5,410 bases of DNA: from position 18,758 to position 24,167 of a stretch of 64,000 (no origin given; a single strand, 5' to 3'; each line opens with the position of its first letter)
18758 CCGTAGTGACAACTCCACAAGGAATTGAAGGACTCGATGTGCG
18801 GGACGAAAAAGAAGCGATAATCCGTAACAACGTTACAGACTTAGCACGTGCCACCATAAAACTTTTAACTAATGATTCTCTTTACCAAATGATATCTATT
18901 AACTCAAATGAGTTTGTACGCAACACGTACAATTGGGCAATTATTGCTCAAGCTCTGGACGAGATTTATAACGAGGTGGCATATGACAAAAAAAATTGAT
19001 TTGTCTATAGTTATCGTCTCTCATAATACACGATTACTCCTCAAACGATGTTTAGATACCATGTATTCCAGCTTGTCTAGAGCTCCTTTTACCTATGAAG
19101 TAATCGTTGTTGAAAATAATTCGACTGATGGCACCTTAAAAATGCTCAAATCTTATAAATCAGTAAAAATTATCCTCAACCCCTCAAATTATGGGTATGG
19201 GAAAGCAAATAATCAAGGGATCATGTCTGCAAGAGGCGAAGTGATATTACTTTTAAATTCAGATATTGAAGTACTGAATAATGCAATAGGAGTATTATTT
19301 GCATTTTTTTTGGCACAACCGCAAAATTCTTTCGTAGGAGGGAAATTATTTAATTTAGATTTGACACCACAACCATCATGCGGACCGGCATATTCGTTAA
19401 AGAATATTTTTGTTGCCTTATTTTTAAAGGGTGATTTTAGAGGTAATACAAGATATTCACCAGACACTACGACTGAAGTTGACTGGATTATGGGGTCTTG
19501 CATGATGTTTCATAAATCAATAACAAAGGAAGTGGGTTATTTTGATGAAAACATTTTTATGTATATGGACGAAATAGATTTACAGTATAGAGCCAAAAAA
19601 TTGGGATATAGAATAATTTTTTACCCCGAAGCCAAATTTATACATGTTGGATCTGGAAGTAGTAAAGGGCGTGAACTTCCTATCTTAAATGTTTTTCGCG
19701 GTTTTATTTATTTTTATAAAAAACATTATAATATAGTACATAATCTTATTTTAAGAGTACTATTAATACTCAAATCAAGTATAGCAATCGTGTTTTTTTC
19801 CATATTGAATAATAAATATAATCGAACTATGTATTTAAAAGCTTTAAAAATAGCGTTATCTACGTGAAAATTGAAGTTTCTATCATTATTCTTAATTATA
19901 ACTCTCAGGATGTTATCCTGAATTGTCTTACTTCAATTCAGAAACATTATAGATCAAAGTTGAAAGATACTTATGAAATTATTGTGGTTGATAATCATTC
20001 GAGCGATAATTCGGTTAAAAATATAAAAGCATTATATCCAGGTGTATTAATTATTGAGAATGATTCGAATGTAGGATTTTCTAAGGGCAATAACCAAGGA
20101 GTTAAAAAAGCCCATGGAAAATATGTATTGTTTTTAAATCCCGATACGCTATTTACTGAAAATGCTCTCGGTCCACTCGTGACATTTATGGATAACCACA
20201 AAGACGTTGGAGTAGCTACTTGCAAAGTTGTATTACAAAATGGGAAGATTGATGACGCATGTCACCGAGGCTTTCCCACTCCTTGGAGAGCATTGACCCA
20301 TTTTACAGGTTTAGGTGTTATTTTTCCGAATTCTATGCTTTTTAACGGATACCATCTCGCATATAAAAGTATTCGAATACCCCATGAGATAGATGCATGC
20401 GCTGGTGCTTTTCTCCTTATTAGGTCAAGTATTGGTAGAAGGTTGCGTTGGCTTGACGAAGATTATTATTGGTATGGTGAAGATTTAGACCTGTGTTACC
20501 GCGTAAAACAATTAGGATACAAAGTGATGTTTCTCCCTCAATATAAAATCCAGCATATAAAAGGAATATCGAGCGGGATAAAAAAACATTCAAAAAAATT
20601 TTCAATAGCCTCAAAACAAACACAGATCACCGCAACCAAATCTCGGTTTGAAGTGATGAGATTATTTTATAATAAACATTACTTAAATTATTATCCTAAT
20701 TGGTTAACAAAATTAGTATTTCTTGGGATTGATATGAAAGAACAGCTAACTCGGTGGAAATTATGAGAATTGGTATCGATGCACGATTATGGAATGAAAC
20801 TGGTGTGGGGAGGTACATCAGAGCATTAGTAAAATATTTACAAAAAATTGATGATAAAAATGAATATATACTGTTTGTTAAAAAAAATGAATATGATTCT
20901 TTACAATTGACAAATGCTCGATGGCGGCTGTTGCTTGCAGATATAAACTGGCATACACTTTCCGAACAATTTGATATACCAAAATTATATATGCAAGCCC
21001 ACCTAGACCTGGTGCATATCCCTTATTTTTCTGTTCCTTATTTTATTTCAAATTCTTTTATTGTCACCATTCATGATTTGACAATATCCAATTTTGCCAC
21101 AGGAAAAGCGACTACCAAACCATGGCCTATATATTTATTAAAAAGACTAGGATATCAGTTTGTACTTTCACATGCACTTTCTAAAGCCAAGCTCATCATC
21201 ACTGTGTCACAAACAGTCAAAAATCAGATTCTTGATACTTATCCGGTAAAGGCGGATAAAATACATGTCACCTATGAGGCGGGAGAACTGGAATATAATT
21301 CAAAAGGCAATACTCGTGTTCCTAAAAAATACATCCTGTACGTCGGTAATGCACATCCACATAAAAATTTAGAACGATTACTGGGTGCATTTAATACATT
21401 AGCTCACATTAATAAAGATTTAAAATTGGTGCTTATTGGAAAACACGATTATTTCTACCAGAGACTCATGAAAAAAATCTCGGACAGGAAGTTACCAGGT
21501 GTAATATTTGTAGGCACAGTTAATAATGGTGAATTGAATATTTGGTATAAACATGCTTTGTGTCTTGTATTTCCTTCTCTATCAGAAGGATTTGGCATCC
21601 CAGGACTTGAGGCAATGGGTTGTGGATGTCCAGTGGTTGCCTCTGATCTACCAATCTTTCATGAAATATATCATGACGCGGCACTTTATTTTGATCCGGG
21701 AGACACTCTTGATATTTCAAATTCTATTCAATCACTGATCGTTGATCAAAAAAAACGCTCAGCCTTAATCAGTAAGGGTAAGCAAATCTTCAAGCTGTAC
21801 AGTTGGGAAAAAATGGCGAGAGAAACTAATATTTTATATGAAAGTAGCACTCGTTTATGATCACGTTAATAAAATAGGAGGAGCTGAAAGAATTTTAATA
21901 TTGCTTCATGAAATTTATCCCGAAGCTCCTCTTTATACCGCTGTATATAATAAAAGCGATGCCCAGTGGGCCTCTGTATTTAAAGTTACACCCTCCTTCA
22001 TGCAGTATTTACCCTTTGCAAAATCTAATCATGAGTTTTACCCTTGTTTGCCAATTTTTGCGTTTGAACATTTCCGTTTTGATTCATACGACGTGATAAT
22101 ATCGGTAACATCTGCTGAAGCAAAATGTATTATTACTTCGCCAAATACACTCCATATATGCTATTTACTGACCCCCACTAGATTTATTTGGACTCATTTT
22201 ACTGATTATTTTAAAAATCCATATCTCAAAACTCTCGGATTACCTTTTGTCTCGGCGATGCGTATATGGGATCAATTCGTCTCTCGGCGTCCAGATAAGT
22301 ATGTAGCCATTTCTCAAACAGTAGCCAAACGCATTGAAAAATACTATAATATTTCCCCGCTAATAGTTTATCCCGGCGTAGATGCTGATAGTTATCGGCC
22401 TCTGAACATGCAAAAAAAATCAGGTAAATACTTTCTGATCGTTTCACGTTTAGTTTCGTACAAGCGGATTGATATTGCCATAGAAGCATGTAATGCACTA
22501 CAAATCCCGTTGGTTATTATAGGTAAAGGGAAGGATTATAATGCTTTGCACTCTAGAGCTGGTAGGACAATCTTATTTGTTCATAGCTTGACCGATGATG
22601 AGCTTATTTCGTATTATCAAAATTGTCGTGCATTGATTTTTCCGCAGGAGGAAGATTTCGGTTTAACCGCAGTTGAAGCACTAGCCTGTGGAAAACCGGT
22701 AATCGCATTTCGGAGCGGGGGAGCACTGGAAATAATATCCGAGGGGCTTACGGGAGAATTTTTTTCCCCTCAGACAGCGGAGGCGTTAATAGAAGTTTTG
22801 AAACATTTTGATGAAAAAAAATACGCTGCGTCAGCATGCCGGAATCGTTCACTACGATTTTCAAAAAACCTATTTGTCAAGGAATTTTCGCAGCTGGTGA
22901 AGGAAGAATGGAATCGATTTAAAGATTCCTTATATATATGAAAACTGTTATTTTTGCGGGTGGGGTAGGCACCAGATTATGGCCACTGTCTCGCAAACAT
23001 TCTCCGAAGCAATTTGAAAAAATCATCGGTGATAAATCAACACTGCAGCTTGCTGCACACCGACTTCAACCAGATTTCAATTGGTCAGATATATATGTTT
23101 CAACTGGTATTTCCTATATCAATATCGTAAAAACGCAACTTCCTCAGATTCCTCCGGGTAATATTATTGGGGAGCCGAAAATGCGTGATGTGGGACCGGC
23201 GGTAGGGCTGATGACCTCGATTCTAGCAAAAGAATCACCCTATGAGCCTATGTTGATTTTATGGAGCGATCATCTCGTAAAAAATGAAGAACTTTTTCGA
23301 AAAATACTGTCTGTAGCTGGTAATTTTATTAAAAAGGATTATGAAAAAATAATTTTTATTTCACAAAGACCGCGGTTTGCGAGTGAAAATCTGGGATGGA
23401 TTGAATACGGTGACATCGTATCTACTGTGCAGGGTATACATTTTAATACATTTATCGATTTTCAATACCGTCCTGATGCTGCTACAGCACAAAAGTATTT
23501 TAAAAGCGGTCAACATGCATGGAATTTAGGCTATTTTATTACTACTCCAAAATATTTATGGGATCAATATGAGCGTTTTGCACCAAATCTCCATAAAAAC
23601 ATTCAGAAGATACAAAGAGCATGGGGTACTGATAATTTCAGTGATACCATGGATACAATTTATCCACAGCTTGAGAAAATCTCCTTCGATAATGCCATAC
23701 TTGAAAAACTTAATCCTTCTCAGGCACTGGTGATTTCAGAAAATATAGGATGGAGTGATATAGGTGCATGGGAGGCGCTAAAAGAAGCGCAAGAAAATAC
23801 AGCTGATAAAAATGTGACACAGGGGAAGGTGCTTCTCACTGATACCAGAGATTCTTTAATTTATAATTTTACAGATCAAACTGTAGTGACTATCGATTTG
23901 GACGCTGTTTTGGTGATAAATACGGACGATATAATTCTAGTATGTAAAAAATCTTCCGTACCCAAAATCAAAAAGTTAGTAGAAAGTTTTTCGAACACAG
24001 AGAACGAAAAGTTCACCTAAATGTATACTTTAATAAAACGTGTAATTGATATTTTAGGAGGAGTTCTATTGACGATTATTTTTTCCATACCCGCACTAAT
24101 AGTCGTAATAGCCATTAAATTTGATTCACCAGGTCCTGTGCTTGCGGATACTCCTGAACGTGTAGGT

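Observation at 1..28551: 28-kb glycosylation island with at least 7 GT-C paralogs alongside GT2/GT4 enzymes, a flippase, a priming transferase and DUF4012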

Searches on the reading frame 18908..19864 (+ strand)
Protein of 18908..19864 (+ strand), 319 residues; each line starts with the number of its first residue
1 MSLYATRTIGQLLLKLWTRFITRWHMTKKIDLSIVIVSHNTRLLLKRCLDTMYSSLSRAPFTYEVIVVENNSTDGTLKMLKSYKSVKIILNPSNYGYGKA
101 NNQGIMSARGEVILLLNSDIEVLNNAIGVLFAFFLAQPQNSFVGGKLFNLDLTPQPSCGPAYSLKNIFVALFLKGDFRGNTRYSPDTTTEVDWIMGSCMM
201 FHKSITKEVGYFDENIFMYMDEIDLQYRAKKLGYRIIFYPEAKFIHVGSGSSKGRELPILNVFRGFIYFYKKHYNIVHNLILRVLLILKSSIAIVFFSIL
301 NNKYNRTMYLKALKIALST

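Call 4: search_protein_families(library=pfam, proteins=[window:18908-19864:+], max_evalue=0.01)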
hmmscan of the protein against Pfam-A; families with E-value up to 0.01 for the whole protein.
window:18908-19864:+ (319 aa): 5 families
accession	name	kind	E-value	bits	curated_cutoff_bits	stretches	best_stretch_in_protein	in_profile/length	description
PF00535.33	Glycos_transf_2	-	6.9e-22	78.6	23.3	1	33-145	1-114/168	Glycosyl transferase family 2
PF13641.12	Glyco_tranf_2_3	-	2e-10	41.6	27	1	32-244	3-209/230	Glycosyltransferase like family 2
PF13632.12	Glyco_trans_2_3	-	5.3e-05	23.6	27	1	194-254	72-130/198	Glycosyl transferase family group 2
PF10111.15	Glyco_tranf_2_2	-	8.7e-05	22.6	27.3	1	62-119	29-91/276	Glycosyltransferase like family 2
PF13704.12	Glyco_tranf_2_4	-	0.0086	17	27.5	0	64-98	21-53/98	Glycosyl transferase family 2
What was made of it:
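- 18908..20766 (+): g16 and g17: two GT2 genes (18908-19867, 19864-20766). A g16-type GT2 is fused to a g14C-type GT-C in other organisms. Call 4.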

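Call 42: search_protein_families(library=ncbifam, proteins=[window:18908-19864:+], max_evalue=0.00001)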
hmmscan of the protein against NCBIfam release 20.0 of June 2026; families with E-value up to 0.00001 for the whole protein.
window:18908-19864:+ (319 aa): 10 families
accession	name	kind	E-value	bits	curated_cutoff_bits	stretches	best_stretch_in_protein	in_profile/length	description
NF041875.1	EPS_EpsD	equivalog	1.5e-15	57.5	370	1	32-247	1-207/325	exopolysaccharide biosynthesis glycosyltransferase EpsD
TIGR03965.1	mycofact_glyco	equivalog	2.8e-15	56.1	280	1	28-246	71-280/467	mycofactocin biosynthesis glycosyltransferase MftF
TIGR03937.1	PgaC_IcaA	equivalog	1.4e-11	44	422.3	1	28-145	43-161/407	poly-beta-1,6-N-acetyl-D-glucosamine synthase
NF038302.1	EPS_HpsE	equivalog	2.5e-11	43.1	300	1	30-147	1-124/307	hormogonium polysaccharide biosynthesis glycosyltransferase HpsE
TIGR01556.1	rhamnosyltran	subfamily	4.8e-11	42.4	200.55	1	62-247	21-201/281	rhamnosyltransferase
TIGR04283.1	glyco_like_mftF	equivalog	3.1e-10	40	182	1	32-233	1-173/221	TIGR04283 family arsenosugar biosynthesis glycosyltransferase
NF038299.1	EPS_HpsN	equivalog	3.4e-09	36.1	425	0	33-149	4-121/317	hormogonium polysaccharide biosynthesis glycosyltransferase HpsN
NF007482.0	PRK10073.1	equivalog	1.2e-08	34.3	423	1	26-123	2-99/334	glycosyltransferase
NF050050.1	ProtGlycPglI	equivalog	4.8e-07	29.4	500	1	31-131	3-105/306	GalNAc(5)-diNAcBac-PP-undecaprenol beta-1,3-glucosyltransferase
NF047683.1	TeichurnBiosyTuaG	equivalog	4.6e-06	26.5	400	1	28-126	4-103/252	teichuronic acid biosynthesis protein TuaG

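Call 45: search_solved_structures(query=window:18908-19864:+, max_evalue=0.001)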
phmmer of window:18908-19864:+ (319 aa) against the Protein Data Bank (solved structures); distinct sequences matched with E-value up to 0.001: 14.
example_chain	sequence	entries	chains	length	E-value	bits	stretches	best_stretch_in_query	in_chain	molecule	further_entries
6p61_A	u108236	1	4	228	6.2e-11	45.1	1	24-140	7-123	Glycosyltransferase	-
2z87_A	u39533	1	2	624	3.5e-07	32.8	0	32-123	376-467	Chondroitin synthase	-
2z86_A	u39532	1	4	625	3.5e-07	32.8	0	32-123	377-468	Chondroitin synthase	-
5hea_A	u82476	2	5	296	6.5e-06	28.6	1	32-121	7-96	Putative glycosyltransferase (GalT1)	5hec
9omm_A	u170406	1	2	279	1.1e-05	27.9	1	29-129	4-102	Glycosyltransferase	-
9omh_A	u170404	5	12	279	1.1e-05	27.8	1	29-129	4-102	Glycosyltransferase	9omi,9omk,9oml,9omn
9omj_A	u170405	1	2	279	1.6e-05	27.3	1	30-129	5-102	Glycosyltransferase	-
5eke_A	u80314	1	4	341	1.9e-05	27.1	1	28-121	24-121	Uncharacterized glycosyltransferase sll0501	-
5ekp_C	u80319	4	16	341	1.9e-05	27.1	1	28-121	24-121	Uncharacterized glycosyltransferase sll0501 | Glycosyltransferase sll0501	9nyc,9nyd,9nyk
9nye_A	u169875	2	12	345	2e-05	27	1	28-121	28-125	Glycosyltransferase sll0501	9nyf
5tze_C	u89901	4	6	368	5.4e-05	25.6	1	33-125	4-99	Glycosyl transferase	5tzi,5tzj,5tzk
5tz8_A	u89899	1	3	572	0.00011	24.6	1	33-124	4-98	Glycosyl transferase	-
8vh7_A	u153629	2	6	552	0.00032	23.1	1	32-120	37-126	Heparosan synthase B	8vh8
8viw_A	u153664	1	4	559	0.00034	23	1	32-120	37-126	Heparosan synthase B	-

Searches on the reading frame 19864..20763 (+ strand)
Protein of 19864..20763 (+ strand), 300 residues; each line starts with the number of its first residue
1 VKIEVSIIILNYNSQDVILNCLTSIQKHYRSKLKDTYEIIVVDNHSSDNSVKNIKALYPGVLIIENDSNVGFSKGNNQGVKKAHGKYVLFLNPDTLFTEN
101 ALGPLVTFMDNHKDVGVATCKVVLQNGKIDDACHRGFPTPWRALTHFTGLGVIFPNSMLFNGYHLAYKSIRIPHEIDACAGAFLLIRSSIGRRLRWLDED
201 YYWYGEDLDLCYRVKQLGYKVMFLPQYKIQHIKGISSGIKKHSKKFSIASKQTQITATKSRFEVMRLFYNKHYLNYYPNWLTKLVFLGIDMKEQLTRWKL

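Call 4: search_protein_families(library=pfam, proteins=[window:19864-20763:+], max_evalue=0.01)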
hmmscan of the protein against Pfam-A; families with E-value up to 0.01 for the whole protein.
window:19864-20763:+ (300 aa): 5 families
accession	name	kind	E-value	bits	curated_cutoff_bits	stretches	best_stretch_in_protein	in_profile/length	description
PF00535.33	Glycos_transf_2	-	6.8e-27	94.9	23.3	1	6-155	1-132/168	Glycosyl transferase family 2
PF13641.12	Glyco_tranf_2_3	-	1.7e-14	54.9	27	1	5-234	3-214/230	Glycosyltransferase like family 2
PF10111.15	Glyco_tranf_2_2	-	8.1e-08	32.5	27.3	1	7-104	2-101/276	Glycosyltransferase like family 2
PF13712.12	Glyco_tranf_2_5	-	9.2e-07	29.2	27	1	72-229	41-185/210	Glycosyltransferase like family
PF13632.12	Glyco_trans_2_3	-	8.7e-06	26.1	27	1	87-230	1-122/198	Glycosyl transferase family group 2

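Call 42: search_protein_families(library=ncbifam, proteins=[window:19864-20763:+], max_evalue=0.00001)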
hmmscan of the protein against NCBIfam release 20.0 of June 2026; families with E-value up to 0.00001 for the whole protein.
window:19864-20763:+ (300 aa): 17 families
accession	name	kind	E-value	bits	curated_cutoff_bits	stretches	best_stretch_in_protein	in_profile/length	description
TIGR03111.1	glyc2_xrt_Gpos1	hypoth_equivalog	8.1e-15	54.5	363.95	1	4-131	50-178/439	TIGR03111 family XrtG-associated glycosyltransferase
NF007482.0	PRK10073.1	equivalog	8.2e-15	54.6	423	1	4-122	7-122/334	glycosyltransferase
TIGR03965.1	mycofact_glyco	equivalog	7.6e-13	48.1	280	1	4-123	75-192/467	mycofactocin biosynthesis glycosyltransferase MftF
NF041875.1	EPS_EpsD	equivalog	1.9e-12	47.3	370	1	5-102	1-97/325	exopolysaccharide biosynthesis glycosyltransferase EpsD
NF038302.1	EPS_HpsE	equivalog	1.6e-11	43.7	300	1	4-122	2-124/307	hormogonium polysaccharide biosynthesis glycosyltransferase HpsE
TIGR03937.1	PgaC_IcaA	equivalog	3e-11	42.9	422.3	1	4-120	46-161/407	poly-beta-1,6-N-acetyl-D-glucosamine synthase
TIGR01556.1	rhamnosyltran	subfamily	4.4e-11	42.5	200.55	1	22-118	7-108/281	rhamnosyltransferase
TIGR04283.1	glyco_like_mftF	equivalog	6.4e-11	42.3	182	1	5-121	1-110/221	TIGR04283 family arsenosugar biosynthesis glycosyltransferase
NF047683.1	TeichurnBiosyTuaG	equivalog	8.2e-11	42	400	1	3-115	6-117/252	teichuronic acid biosynthesis protein TuaG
NF050050.1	ProtGlycPglI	equivalog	8.2e-10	38.5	500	1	4-131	3-129/306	GalNAc(5)-diNAcBac-PP-undecaprenol beta-1,3-glucosyltransferase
NF038299.1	EPS_HpsN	equivalog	2.2e-09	36.7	425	1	4-262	2-247/317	hormogonium polysaccharide biosynthesis glycosyltransferase HpsN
NF053739.1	GlytfEpsEBac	equivalog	2.7e-08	33.1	450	1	5-124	3-122/265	glycosyltransferase EpsE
TIGR04440.1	glyco_TIGR04440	domain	4.3e-08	33.2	70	1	5-126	2-123/215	TIGR00180 family glycosyltransferase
TIGR04195.1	S_glycosyl_SunS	equivalog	6.4e-08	31.8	350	1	7-99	61-146/421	SunS family peptide S-glycosyltransferase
TIGR04009.1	wcaE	equivalog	1.6e-07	30.8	369.2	1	5-130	3-127/248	colanic acid biosynthesis glycosyltransferase WcaE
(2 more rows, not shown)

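Call 46: search_solved_structures(query=window:19864-20763:+, max_evalue=0.001)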
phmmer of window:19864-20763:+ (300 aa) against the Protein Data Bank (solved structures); distinct sequences matched with E-value up to 0.001: 22.
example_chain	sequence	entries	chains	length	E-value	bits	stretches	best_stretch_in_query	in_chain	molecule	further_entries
6p61_A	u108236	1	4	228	2.2e-09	39.9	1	5-136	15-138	Glycosyltransferase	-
5tze_C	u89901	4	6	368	4.8e-09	38.8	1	5-204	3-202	Glycosyl transferase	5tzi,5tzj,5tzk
5tz8_A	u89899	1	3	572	1.3e-08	37.4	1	5-204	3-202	Glycosyl transferase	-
6h1j_A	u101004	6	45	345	8.4e-08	34.8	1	4-116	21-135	Probable ss-1,3-N-acetylglucosaminyltransferase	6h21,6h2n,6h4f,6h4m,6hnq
5hea_A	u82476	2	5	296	1.6e-06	30.5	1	5-118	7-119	Putative glycosyltransferase (GalT1)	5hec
8bz4_A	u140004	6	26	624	6.6e-06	28.5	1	3-101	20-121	Glycosyltransferase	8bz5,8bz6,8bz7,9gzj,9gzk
8bz8_A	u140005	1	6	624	6.6e-06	28.5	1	3-101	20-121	Glycosyltransferase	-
7msp_A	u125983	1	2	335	3.7e-05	26.1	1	11-105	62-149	SPbeta prophage-derived glycosyltransferase SunS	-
9jma_A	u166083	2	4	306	4.3e-05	25.8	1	5-107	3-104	GalNAc(5)-diNAcBac-PP-undecaprenol beta-1,3-glucosyltransferase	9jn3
3bcv_A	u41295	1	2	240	5e-05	25.6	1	4-96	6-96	Putative glycosyltransferase protein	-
7msn_A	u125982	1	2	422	5.5e-05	25.5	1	11-105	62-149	SPbeta prophage-derived glycosyltransferase SunS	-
6e7i_A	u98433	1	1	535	0.00047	22.4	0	7-108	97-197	Polypeptide N-acetylgalactosaminyltransferase 2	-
6iwq_A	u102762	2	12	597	0.00049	22.4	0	8-235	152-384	N-acetylgalactosaminyltransferase 7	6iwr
5mlz_A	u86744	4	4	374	0.00056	22.2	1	3-130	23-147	Dolichol monophosphate mannose synthase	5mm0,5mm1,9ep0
2ffu_A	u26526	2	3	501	0.00057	22.2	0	7-107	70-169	Polypeptide N-acetylgalactosaminyltransferase 2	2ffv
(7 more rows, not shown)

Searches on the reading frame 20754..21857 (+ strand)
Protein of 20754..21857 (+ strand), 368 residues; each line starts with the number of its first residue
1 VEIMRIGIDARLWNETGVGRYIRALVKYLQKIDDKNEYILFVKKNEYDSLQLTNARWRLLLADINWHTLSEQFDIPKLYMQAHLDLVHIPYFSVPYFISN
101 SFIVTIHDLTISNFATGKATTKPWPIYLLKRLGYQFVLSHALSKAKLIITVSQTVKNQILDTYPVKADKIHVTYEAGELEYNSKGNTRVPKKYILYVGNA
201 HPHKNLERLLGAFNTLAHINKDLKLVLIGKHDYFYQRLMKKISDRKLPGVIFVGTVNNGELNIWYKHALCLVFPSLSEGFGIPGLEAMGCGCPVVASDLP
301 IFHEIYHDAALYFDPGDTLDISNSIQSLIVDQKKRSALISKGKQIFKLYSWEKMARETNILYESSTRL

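Call 4: search_protein_families(library=pfam, proteins=[window:20754-21857:+], max_evalue=0.01)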
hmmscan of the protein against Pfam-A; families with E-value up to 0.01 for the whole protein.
window:20754-21857:+ (368 aa): 5 families
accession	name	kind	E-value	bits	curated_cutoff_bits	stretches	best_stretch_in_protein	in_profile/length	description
PF00534.26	Glycos_transf_1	-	1.1e-31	110.1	26.4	1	184-344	8-171/172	Glycosyl transferases group 1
PF13692.12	Glyco_trans_1_4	-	1.3e-25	90.8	27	1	192-330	2-141/142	Glycosyl transferases group 1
PF13439.12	Glyco_transf_4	-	1e-10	42.3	28.5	1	17-174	3-163/170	Glycosyltransferase Family 4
PF20706.3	GT4-conflict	-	2.6e-07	30.4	26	1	143-298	145-312/385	Family 4 Glycosyltransferase in conflict systems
PF13524.12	Glyco_trans_1_2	-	0.00011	22.6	25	1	221-356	13-140/144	Glycosyl transferase-like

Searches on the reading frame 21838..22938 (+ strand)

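Call 4: search_protein_families(library=pfam, proteins=[window:21838-22938:+], max_evalue=0.01)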
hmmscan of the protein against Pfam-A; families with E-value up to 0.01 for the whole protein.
window:21838-22938:+ (367 aa): 5 families
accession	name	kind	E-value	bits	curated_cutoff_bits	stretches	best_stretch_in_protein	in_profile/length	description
PF00534.26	Glycos_transf_1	-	5.6e-27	94.8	26.4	1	193-328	12-159/172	Glycosyl transferases group 1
PF13692.12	Glyco_trans_1_4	-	4.6e-20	72.8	27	1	197-321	2-136/142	Glycosyl transferases group 1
PF20706.3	GT4-conflict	-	3.3e-08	33.4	26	1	157-312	152-328/385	Family 4 Glycosyltransferase in conflict systems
PF13439.12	Glyco_transf_4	-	6.9e-06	26.6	28.5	1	113-184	96-169/170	Glycosyltransferase Family 4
PF13524.12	Glyco_trans_1_2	-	0.0057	17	25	1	217-339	8-130/144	Glycosyl transferase-like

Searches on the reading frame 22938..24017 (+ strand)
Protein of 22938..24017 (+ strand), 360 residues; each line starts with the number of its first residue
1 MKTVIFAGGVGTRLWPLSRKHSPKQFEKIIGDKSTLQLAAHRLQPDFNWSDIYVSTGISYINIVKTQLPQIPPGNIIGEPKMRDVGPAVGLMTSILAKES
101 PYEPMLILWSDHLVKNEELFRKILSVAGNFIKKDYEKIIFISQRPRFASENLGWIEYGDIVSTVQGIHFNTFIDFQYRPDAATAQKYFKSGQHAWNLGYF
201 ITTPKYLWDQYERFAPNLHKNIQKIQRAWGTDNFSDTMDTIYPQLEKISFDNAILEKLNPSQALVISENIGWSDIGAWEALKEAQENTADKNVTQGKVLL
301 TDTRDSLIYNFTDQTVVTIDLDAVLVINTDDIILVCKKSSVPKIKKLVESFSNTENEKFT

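Call 4: search_protein_families(library=pfam, proteins=[window:22938-24017:+], max_evalue=0.01)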
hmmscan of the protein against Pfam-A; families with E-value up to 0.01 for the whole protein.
window:22938-24017:+ (360 aa): 3 families
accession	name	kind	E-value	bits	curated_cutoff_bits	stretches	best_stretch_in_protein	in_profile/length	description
PF00483.29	NTP_transferase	-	7.9e-24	85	21.2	1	2-290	1-244/245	Nucleotidyl transferase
PF22640.1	ManC_GMP_beta-helix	-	4.8e-07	30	27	1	297-349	2-53/55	MannoseP isomerase/GMP-like beta-helix domain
PF12804.13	NTP_transf_3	-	0.0019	18.8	27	1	4-127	2-111/160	MobA-like NTP transferase domain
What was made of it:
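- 22938..24020 (+): g20: mannose-1-phosphate guanylyltransferase-like (ManC without the isomerase domain). NTP_transferase plus ManC beta-helix (call 4).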

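Call 42: search_protein_families(library=ncbifam, proteins=[window:22938-24017:+], max_evalue=0.00001)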
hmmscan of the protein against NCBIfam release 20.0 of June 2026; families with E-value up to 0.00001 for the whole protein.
window:22938-24017:+ (360 aa): 2 families
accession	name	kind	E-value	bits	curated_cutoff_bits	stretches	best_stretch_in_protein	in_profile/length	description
TIGR01479.1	GMP_PMI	equivalog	2e-65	221.4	372.95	1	2-357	2-351/467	mannose-1-phosphate guanylyltransferase/mannose-6-phosphate isomerase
NF012004.0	PRK15460.1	equivalog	1.2e-46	159.4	859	1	3-351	8-355/478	mannose-1-phosphate guanyltransferase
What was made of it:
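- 22938..24020 (+): NCBIfam GMP_PMI 221 bits over model positions 2-351 of 467, below cutoff (call 42).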
